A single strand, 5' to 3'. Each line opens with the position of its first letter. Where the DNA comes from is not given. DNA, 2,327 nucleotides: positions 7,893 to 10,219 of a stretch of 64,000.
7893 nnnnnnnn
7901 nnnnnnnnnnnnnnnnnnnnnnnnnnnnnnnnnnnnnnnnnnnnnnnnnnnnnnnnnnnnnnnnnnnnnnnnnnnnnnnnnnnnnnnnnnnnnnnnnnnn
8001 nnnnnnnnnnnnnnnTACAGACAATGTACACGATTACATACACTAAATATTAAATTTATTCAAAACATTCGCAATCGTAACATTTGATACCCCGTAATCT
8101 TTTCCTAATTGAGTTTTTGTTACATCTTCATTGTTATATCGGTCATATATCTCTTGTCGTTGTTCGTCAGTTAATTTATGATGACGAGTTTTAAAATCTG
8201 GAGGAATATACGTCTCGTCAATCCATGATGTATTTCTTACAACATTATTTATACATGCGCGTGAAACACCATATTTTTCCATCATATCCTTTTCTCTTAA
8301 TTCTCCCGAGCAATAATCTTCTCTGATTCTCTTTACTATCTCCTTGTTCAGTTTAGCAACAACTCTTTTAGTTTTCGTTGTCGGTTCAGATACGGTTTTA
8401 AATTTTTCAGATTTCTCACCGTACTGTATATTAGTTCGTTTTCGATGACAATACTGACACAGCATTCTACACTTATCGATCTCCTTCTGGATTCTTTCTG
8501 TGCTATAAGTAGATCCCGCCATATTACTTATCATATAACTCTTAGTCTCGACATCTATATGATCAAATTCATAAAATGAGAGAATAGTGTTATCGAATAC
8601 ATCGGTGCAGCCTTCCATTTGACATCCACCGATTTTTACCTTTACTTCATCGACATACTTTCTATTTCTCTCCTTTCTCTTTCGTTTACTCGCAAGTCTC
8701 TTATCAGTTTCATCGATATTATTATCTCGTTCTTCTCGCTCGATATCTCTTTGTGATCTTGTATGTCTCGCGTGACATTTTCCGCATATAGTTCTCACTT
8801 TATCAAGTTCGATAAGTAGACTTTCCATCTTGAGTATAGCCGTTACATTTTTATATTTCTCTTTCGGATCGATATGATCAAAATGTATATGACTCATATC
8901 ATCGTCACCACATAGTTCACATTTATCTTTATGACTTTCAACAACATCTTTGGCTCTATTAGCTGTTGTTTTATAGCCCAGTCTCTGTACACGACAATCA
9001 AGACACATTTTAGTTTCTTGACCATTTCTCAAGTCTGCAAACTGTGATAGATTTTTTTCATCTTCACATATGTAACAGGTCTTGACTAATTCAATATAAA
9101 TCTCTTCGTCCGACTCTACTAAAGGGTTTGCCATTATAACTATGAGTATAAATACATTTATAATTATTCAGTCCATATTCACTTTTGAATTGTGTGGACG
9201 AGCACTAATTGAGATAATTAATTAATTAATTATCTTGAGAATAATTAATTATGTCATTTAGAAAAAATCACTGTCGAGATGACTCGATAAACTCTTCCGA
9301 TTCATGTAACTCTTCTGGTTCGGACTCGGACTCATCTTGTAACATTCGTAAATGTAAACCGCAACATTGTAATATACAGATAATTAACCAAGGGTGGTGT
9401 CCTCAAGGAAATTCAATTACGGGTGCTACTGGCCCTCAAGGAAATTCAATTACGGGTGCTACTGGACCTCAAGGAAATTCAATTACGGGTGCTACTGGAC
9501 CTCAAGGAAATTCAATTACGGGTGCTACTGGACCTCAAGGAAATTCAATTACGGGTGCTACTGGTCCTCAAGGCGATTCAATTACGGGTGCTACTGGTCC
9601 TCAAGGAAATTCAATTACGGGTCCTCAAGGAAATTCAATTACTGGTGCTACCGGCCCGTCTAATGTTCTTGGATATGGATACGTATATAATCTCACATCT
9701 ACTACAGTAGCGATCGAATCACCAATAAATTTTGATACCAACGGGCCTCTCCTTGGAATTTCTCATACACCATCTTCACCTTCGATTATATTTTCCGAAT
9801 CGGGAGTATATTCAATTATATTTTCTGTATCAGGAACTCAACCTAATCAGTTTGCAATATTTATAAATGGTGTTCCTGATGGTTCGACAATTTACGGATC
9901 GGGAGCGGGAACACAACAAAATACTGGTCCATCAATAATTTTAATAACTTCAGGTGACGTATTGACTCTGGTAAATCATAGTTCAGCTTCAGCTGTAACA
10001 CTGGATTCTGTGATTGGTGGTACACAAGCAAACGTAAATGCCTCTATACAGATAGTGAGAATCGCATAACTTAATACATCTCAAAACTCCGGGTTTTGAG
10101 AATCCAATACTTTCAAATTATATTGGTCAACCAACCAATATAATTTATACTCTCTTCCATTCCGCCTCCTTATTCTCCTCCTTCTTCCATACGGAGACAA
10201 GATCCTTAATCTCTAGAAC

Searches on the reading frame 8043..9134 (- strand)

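Call 22: search_protein_families(library=pfam, proteins=[window:8043-9134:-], max_evalue=0.001)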
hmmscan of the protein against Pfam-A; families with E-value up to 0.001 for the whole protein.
window:8043-9134:- (363 aa): 1 family
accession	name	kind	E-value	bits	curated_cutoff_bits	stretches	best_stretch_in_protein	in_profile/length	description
PF01844.29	HNH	-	0.00012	22.5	21.4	0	216-235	27-46/47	HNH endonuclease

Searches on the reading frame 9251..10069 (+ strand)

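Call 25: search_protein_families(library=pfam, proteins=[window:9251-10069:+], max_evalue=0.001)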
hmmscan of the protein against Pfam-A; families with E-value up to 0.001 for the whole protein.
window:9251-10069:+ (272 aa): 1 family
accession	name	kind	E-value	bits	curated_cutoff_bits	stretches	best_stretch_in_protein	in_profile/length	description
PF18573.7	BclA_C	-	4.1e-08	33.6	38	1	144-272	2-128/128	BclA C-terminal domain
